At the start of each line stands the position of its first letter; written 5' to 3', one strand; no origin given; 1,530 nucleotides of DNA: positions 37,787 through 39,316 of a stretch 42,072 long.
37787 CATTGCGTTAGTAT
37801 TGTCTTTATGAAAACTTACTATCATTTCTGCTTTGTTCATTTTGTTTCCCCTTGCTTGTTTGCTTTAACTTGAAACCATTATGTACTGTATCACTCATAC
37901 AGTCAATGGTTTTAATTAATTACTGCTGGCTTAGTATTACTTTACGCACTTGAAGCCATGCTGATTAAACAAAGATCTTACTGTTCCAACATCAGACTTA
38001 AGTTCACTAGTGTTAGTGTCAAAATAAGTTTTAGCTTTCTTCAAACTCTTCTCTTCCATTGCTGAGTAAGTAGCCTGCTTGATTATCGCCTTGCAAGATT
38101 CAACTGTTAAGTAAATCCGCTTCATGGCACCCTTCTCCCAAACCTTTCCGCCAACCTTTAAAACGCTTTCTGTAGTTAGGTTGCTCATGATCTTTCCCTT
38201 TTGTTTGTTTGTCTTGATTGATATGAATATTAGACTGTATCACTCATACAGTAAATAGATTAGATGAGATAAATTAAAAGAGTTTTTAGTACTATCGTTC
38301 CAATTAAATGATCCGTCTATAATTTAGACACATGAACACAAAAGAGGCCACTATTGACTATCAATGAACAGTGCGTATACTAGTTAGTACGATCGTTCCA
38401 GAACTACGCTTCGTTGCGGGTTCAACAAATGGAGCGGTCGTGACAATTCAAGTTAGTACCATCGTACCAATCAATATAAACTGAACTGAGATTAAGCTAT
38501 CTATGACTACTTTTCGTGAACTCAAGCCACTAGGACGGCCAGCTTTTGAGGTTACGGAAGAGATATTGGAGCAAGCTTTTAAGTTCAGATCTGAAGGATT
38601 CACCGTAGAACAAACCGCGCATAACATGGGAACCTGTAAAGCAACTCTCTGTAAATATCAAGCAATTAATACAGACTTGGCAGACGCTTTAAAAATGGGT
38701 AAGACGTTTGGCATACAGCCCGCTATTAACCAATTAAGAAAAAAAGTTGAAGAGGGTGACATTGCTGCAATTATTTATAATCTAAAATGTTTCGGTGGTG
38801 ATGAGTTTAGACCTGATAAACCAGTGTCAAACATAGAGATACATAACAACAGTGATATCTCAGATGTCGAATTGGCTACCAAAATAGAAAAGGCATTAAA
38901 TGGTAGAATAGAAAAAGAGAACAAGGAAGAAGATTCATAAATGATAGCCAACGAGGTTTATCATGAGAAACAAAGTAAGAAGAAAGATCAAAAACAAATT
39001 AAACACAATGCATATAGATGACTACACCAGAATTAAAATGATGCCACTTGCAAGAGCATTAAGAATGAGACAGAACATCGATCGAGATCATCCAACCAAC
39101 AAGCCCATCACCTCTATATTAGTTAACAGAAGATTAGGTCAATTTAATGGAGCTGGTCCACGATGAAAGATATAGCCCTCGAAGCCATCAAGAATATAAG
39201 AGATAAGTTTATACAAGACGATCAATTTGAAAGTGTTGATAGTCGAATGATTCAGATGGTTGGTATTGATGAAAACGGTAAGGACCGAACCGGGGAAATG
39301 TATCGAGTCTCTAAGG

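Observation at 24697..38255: Five copies of a 17-bp dyad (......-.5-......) embedded in sigma70-like promoters, with no recognisable repressor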

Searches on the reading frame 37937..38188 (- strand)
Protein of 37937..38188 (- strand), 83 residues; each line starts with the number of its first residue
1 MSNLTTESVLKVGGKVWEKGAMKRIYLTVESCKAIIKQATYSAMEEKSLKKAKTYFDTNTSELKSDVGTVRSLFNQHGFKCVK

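Call 10: search_protein_families(library=pfam, max_evalue=0.1, proteins=[window:37937-38188:-])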
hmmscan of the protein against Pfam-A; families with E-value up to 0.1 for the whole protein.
window:37937-38188:- (83 aa): 3 families
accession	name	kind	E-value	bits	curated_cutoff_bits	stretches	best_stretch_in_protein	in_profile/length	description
PF05718.17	Pox_int_trans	-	0.017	14.3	22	1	19-75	58-116/382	Poxvirus intermediate transcription factor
PF17236.8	SU10_MCP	-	0.02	14.8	24.1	1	3-76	162-232/292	SU10 major capsid protein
PF18502.6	Mrpl_C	-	0.027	15.2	25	1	18-77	11-68/111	54S ribosomal protein L8 C-terminal domain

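Call 11: search_protein_families(library=phrogs, max_evalue=0.01, proteins=[window:37937-38188:-])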
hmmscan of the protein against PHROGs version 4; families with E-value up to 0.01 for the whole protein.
window:37937-38188:- (83 aa): 0 families

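Call 21: find_encoding_contigs(protein=window:37937-38188:-, flank=10000, max_places=10)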
Protein window:37937-38188:- (83 aa): 4 contigs read that carry it; 3 places shown.
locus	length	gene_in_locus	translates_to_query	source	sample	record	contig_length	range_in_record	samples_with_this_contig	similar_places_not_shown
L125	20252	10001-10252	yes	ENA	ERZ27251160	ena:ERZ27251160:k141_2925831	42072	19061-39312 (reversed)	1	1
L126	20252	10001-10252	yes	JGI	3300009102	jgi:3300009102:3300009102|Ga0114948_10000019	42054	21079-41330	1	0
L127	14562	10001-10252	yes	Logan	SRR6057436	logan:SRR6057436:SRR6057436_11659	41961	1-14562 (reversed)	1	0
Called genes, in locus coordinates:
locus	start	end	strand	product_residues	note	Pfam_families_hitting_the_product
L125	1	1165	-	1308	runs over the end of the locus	?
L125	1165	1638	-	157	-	-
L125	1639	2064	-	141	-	-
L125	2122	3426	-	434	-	PF11651:P22_CoatProtein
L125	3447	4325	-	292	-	PF09306:Phage-scaffold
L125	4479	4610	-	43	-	-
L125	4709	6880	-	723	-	PF16510:P22_portal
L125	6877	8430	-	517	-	PF03237:Terminase_6N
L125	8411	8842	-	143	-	-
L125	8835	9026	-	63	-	-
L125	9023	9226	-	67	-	-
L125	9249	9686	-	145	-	-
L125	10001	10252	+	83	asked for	-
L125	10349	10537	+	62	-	PF25704:AcrF2 (weak)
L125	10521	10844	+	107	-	PF24043:DUF7352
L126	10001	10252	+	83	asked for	-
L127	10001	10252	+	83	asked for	-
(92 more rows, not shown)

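Call 27: find_homologous_proteins(query=window:37937-38188:-, max_evalue=0.01)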
Query window:37937-38188:- (83 aa): 5 proteins with E <= 0.01 among 5 candidates.
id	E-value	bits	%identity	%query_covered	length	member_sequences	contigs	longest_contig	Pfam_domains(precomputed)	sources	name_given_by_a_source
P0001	1.2e-46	173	100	100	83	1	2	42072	-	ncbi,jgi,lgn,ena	-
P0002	7.3e-28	114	63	100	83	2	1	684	-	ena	-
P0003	6.8e-26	107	61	96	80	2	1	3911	-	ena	-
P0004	9.5e-24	101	58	96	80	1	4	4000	-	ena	-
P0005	6.0e-22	95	53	100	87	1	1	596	-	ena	-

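Call 28: find_encoding_contigs(protein=P0003, flank=5000, max_places=5)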
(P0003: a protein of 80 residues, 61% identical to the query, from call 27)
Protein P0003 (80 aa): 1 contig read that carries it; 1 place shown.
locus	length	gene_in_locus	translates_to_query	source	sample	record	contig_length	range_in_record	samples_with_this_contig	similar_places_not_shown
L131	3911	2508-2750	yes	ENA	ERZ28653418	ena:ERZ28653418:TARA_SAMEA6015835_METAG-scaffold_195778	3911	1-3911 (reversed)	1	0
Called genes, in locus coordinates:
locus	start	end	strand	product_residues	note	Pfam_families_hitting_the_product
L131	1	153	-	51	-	?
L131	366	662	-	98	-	-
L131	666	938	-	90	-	-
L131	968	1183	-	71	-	-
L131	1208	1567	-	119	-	-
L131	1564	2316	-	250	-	PF03592:Terminase_2 (weak)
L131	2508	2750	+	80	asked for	-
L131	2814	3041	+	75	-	-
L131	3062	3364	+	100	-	-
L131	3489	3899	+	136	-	-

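Call 29: find_encoding_contigs(protein=P0004, flank=5000, max_places=5)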
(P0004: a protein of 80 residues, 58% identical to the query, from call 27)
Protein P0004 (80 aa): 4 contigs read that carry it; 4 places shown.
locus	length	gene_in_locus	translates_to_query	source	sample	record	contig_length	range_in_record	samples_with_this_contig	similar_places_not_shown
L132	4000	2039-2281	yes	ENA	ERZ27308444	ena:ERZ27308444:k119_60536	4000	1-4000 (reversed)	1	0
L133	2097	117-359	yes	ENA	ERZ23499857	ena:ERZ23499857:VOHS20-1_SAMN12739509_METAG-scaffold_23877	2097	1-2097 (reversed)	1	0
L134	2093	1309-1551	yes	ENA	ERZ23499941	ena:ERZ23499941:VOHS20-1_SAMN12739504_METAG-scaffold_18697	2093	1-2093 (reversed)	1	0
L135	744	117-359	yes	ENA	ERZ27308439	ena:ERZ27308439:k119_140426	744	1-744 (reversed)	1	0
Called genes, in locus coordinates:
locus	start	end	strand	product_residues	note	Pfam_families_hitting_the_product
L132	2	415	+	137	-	?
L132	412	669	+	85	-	-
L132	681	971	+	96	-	-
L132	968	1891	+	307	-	-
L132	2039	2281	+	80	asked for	-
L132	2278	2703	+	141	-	-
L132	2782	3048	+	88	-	-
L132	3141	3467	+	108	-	-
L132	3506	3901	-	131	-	-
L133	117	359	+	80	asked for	-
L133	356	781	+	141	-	-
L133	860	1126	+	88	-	-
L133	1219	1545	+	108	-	-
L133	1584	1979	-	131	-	-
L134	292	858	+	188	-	-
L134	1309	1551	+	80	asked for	-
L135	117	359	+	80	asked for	-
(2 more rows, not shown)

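Call 40: list_cluster_members(proteins=[window:37937-38188:-, window:31221-31766:-, window:31904-32536:+, window:39759-41312:+, window:2823-4136:+, window:22260-22727:-])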
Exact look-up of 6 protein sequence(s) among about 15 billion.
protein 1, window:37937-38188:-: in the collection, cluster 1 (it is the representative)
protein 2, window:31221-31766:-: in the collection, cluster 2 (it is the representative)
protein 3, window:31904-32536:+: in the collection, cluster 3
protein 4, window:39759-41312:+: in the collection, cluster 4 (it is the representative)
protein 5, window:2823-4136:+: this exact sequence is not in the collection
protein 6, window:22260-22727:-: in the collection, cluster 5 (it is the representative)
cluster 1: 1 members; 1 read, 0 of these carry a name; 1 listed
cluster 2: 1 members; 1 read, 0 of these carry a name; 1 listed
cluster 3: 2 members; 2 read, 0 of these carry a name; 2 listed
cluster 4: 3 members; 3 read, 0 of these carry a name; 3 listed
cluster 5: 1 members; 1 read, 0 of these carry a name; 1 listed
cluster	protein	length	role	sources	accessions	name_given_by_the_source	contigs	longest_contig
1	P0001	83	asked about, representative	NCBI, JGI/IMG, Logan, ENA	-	-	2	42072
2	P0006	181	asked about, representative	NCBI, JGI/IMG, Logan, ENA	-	-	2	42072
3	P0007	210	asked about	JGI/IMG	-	-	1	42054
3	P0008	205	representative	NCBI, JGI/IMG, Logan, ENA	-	-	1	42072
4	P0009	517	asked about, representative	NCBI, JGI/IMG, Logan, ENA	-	-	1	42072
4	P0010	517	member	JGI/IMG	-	-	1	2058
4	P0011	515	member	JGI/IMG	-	-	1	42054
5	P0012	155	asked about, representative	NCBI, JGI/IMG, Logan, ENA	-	-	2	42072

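Call 68: search_solved_structures(query=window:37937-38188:-, max_evalue=5)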
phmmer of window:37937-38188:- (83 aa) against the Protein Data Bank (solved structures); distinct sequences matched with E-value up to 5: 1.
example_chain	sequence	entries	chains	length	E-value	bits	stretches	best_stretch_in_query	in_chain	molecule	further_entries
8p0j_H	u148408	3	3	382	0.14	16.1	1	21-67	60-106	Intermediate transcription factor 3 large subunit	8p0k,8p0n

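Call 75: predict_structure(alignment_id=A4)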
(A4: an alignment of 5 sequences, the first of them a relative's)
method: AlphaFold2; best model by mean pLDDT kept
length: 83 residues; sequences in the alignment: 5
mean_pLDDT: 87.6   pTM: 0.71
mean pLDDT of the five models: 87.6, 87.2, 87.1, 87.0, 86.7
residues with pLDDT >= 90: 33; 70-90: 47; 50-70: 3; < 50: 0
segments of 3 or more residues with pLDDT < 50: none
pLDDT, mean of each block of 10 residues (from residue 1): 76 88 90 86 89 91 91 90 91
secondary structure, 60 per line:
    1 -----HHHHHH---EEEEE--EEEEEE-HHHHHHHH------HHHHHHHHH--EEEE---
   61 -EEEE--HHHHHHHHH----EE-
elements in order: H6-11 E15-19 E22-27 H29-36 H43-51 E54-57 E62-65 H68-76

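Call 77: fold_search(model_id=the predicted structure, library=pdb)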
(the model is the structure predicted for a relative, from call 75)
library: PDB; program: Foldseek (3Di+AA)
matches with E <= 10: 64; with E <= 0.001: 0
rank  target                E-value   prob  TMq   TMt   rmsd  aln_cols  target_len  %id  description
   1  5hif_A                2.6e+00  0.04  0.24  0.08  12.1        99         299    9  Crystal structure of a reconstructed lactonase ancestor, Anc1-MPH, of the bacterial methyl parathion hydrolase, MPH. (released 2017-02-08)
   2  3nvx_B                3.3e+00  0.20  0.31  0.08   2.7        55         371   18  Molecular mechanism of guidance cue recognition (released 2010-09-15)
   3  7znp                  3.3e+00  0.02  0.19  0.05  13.3        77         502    6  Structure of AmedSP (released 2023-05-10)
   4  6tqk_C                3.5e+00  0.04  0.20  0.13   6.1        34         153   26  Cryo-EM of native human uromodulin (UMOD)/Tamm-Horsfall protein (THP) filament. (released 2020-11-04)
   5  2bkq_A                3.7e+00  0.08  0.23  0.10   5.1        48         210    6  NEDD8 protease (released 2005-02-21)
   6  2k1s_MODEL_1_A        3.7e+00  0.06  0.33  0.21   9.9       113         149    8  Solution NMR structure of the folded C-terminal fragment of YiaD from Escherichia coli. Northeast Structural G (released 2008-05-13)
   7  6mrs                  4.0e+00  0.05  0.21  0.22   7.5        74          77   14  De novo designed protein Peak6 (released 2019-06-12)
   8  3skx                  4.5e+00  0.05  0.30  0.13  12.4       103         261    8  Crystal structure of the ATP binding domain of Archaeoglobus fulgidus COPB (released 2012-06-20)
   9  9evs_1F               4.8e+00  0.07  0.25  0.15   2.4        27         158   11  Structure of the flowering plant mitoribosome with P-site tRNA (released 2025-09-03)
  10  8squ_A                5.1e+00  0.11  0.23  0.06   1.2        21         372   10  Monomeric MapSPARTA bound with guide RNA and target DNA hybrid (released 2023-08-23)
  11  3lw9_A                5.1e+00  0.09  0.33  0.18   6.5        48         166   17  Structure of a Cytoplasmic Domain of Salmonella InvA (released 2010-05-26)
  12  8qlo_A                5.1e+00  0.08  0.21  0.05   1.9        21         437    5  CryoEM structure of the apo SPARTA (BabAgo/TIR-APAZ) complex (released 2024-01-31)
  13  4fr9                  5.1e+00  0.04  0.25  0.17   5.6        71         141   10  Crystal structure of a BLIP-like protein (BF1215) from Bacteroides fragilis NCTC 9343 at 1.20 A resolution (released 2012-10-24)
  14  7mud_AK               5.8e+00  0.05  0.18  0.12   4.3        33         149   18  Legionella pneumophila Dot/Icm T4SS OMC (released 2021-10-06)
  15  8rb1_A                5.8e+00  0.01  0.19  0.03  10.7       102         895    7  The crystal structure of DNA-bound human MutSbeta (MSH2_K675R/MSH3_K902R) in the canonical mismatch bound conformation (released 2025-06-11)
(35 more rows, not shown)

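Call 78: search_protein_families(library=ncbifam, max_evalue=0.1, proteins=[window:37937-38188:-])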
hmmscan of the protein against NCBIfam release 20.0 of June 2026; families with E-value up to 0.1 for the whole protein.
window:37937-38188:- (83 aa): 0 families

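Call 95: fold_search(model_id=the predicted structure, library=viral)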
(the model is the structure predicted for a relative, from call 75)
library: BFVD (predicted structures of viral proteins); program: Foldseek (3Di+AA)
matches with E <= 10: 335; with E <= 0.001: 1
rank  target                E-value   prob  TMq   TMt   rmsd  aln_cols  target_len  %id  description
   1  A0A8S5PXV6            9.0e-04  1.00  0.52  0.16   7.2        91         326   21  Uncharacterized protein [Podoviridae sp. ctFbF42]
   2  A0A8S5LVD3            1.1e-03  1.00  0.50  0.21   7.9       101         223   18  Uncharacterized protein [Podoviridae sp. ctc5632]
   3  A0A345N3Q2            1.1e-02  0.99  0.50  0.34   4.7        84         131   20  (no name in the UniProt tables at hand)
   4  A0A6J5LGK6            3.0e-02  1.00  0.63  0.20   3.6        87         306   17  Uncharacterized protein [uncultured Caudovirales phage]
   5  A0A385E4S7            6.3e-02  0.97  0.58  0.47   6.3        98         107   13  (no name in the UniProt tables at hand)
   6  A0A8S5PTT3            6.7e-02  0.95  0.52  0.21   7.4       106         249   15  Uncharacterized protein [Siphoviridae sp. ctGuJ10]
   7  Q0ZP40                3.0e-01  0.57  0.49  0.33   5.8        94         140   11  Per os infectivity factor 6 [Neodiprion abietis nucleopolyhedrovirus]
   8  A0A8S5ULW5            4.0e-01  0.07  0.24  0.20  14.9       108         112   14  DUF2693 domain-containing protein [Myoviridae sp. ctCo31]
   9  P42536                4.3e-01  0.33  0.35  0.07   8.1        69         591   16  Uncharacterized 66.6 kDa protein [Acholeplasma phage L2]
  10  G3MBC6                4.9e-01  0.11  0.26  0.18   8.7        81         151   11  Gp56 [Bacillus phage G]
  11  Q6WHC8                5.5e-01  0.18  0.29  0.33   8.2        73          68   18  Uncharacterized protein [Vibrio phage KVP40 (isolate Vibrio parahaemolyticus/Japan/Matsuzaki/1991)]
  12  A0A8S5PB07            7.0e-01  0.15  0.31  0.20   6.8        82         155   15  Uncharacterized protein [Myoviridae sp. ct2Pw37]
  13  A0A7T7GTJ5            7.0e-01  0.11  0.33  0.27  13.0       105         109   17  (no name in the UniProt tables at hand)
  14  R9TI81                7.5e-01  0.14  0.30  0.27  11.3        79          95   16  Uncharacterized protein [Vibrio phage nt-1]
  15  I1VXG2                7.5e-01  0.09  0.25  0.15  13.9        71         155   10  (no name in the UniProt tables at hand)
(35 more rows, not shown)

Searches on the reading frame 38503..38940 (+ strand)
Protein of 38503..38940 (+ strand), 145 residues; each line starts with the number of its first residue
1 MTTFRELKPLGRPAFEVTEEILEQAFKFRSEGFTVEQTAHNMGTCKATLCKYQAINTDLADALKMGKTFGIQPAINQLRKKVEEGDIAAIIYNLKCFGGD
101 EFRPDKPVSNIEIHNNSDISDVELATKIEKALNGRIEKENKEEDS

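Call 10: search_protein_families(library=pfam, max_evalue=0.1, proteins=[window:38503-38940:+])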
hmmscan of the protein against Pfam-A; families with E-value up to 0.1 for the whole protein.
window:38503-38940:+ (145 aa): 1 family
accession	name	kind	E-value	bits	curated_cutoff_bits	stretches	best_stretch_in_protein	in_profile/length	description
PF17374.7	DUF5396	-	0.058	11.7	25.9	1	26-83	590-650/947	Family of unknown function (DUF5396)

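Call 11: search_protein_families(library=phrogs, max_evalue=0.01, proteins=[window:38503-38940:+])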
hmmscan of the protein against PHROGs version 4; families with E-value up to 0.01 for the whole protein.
window:38503-38940:+ (145 aa): 2 families
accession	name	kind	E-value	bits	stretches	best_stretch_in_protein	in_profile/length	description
phrog_309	-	head and packaging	5.1e-11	44.1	1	16-140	141-293/319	terminase small subunit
phrog_12540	-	unknown function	0.0018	19.5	1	10-90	17-94/153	-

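Call 78: search_protein_families(library=ncbifam, max_evalue=0.1, proteins=[window:38503-38940:+])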
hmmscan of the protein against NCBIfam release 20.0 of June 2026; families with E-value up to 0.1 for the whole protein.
window:38503-38940:+ (145 aa): 2 families
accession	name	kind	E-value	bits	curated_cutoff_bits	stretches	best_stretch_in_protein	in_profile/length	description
NF009561.0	PRK13019.1-1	equivalog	0.0083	16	159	1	21-71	42-93/103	ATP-dependent Clp protease adapter ClpS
NF002008.0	PRK00809.1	subfamily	0.064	12.9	139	1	55-113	8-64/146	hypothetical protein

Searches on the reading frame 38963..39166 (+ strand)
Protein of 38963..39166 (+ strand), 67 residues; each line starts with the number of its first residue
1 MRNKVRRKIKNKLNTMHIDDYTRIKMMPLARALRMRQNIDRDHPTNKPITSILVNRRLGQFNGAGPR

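Call 78: search_protein_families(library=ncbifam, max_evalue=0.1, proteins=[window:38963-39166:+])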
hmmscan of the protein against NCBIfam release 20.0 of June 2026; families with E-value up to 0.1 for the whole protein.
window:38963-39166:+ (67 aa): 0 families

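Call 79: search_protein_families(library=phrogs, max_evalue=0.01, proteins=[window:38963-39166:+])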
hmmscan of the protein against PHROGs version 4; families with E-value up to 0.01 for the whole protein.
window:38963-39166:+ (67 aa): 0 families

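Call 81: search_protein_families(library=pfam, max_evalue=10, proteins=[window:38963-39166:+])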
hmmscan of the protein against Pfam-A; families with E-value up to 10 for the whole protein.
window:38963-39166:+ (67 aa): 1 family
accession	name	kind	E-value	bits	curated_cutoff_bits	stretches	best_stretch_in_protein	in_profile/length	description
PF07566.17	DUF1543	-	0.21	11.9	22.9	1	5-25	23-43/52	Domain of Unknown Function (DUF1543)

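Call 102: search_dna_similar(query=window:38963-39166:+, collection=phages, mode=protein, max_evalue=1, max_rows=10)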
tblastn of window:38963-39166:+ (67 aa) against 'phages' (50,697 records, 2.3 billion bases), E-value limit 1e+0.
No match.
